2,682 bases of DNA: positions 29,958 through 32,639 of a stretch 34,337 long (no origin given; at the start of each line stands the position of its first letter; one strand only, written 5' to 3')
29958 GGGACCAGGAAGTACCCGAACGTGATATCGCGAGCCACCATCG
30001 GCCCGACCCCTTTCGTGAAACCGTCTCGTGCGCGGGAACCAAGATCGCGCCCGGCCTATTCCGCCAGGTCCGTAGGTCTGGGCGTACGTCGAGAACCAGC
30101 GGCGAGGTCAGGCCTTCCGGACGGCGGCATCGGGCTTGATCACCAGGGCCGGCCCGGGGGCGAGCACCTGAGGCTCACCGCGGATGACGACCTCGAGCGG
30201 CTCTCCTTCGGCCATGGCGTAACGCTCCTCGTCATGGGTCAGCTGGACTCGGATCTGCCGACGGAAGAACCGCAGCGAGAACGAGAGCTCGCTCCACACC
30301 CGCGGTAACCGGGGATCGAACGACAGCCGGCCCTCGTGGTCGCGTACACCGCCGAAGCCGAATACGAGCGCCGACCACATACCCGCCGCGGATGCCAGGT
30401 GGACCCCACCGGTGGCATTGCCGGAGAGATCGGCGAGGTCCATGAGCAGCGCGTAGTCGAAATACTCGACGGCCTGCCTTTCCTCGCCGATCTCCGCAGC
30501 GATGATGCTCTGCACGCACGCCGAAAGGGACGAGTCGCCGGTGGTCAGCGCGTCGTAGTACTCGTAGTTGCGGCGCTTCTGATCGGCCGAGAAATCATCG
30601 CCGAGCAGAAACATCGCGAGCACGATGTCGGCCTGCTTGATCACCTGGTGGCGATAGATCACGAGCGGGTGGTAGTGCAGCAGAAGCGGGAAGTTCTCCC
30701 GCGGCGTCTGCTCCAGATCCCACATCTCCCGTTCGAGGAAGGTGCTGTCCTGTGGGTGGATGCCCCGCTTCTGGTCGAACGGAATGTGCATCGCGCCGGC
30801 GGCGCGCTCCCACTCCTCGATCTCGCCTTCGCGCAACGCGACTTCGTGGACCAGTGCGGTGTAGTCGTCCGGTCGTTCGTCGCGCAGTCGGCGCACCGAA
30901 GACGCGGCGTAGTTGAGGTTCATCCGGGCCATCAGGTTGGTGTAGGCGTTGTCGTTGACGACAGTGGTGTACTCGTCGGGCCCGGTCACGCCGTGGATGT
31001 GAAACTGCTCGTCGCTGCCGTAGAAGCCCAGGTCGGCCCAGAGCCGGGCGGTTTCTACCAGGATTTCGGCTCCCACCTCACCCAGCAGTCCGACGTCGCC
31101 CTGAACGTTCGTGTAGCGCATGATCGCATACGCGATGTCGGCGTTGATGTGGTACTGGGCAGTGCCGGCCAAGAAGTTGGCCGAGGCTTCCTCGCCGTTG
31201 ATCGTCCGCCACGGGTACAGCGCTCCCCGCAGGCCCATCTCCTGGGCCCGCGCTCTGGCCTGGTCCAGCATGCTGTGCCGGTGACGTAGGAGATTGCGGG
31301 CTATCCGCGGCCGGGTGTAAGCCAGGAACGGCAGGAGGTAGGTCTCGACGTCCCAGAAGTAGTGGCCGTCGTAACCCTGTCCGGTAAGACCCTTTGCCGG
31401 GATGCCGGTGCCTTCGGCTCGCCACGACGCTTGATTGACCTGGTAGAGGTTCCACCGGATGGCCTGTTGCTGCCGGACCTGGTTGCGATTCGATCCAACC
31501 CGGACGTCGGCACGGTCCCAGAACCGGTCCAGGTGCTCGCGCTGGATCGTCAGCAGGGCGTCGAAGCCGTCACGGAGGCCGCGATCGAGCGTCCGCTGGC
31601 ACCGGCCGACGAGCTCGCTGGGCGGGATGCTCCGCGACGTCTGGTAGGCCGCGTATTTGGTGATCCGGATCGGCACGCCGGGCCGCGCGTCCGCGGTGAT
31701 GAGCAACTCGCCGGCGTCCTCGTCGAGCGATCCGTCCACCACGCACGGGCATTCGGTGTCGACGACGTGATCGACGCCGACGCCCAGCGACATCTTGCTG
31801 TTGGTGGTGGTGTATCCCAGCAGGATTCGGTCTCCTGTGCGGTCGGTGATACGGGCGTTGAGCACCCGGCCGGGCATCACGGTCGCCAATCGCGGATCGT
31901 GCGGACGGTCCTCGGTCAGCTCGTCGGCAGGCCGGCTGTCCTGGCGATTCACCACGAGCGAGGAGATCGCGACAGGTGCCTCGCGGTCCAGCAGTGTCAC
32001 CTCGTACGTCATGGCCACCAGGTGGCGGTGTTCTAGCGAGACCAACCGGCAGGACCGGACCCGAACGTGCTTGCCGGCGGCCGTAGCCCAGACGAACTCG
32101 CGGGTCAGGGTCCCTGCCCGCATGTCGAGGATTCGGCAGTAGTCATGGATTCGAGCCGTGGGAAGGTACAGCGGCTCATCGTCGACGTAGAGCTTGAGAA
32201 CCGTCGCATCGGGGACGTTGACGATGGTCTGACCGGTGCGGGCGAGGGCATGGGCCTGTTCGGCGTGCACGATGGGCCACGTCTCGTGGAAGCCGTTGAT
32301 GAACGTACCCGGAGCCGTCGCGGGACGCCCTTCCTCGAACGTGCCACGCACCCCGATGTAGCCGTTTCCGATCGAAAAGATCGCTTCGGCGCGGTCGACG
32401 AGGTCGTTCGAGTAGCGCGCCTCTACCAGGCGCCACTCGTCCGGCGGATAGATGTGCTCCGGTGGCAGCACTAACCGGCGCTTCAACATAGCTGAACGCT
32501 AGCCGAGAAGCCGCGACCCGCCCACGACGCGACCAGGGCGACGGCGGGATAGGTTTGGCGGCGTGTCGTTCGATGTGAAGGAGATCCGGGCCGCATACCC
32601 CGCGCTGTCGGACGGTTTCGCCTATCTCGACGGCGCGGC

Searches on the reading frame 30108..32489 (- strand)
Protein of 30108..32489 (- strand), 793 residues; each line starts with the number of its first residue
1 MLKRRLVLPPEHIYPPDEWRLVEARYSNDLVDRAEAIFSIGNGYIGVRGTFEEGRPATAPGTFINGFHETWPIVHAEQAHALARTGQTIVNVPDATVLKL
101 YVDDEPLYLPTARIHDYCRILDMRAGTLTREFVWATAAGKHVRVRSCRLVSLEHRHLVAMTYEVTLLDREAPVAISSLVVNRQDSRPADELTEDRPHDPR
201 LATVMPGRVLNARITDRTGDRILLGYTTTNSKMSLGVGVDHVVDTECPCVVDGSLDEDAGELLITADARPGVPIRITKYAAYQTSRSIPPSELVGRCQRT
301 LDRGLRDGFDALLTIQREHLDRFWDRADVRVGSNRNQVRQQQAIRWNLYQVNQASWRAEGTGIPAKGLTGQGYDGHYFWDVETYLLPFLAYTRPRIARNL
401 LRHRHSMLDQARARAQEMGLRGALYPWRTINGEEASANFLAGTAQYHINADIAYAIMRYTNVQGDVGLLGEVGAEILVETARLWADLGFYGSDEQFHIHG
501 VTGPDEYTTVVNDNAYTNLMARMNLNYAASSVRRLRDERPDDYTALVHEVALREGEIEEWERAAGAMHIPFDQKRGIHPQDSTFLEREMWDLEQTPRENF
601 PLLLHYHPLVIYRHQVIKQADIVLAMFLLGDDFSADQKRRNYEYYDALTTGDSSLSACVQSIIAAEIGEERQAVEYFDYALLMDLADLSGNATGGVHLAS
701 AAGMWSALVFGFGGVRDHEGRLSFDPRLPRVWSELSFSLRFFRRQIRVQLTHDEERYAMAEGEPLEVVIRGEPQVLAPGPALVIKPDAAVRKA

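Call 58: search_protein_families(library=pfam, proteins=[window:30108-32489:-], max_evalue=0.0001)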
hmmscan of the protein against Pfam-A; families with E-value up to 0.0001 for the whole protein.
window:30108-32489:- (793 aa): 3 families
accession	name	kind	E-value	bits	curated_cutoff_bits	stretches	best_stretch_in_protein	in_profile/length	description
PF03632.21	Glyco_hydro_65m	-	2.1e-119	399.3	27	1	345-705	1-370/371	Glycosyl hydrolase family 65 central catalytic domain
PF03636.21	Glyco_hydro_65N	-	4.7e-57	193.8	26.6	1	23-286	2-233/233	Glycosyl hydrolase family 65, N-terminal domain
PF03633.20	Glyco_hydro_65C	-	1.3e-16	60.6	22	1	716-775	2-61/62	Glycosyl hydrolase family 65, C-terminal domain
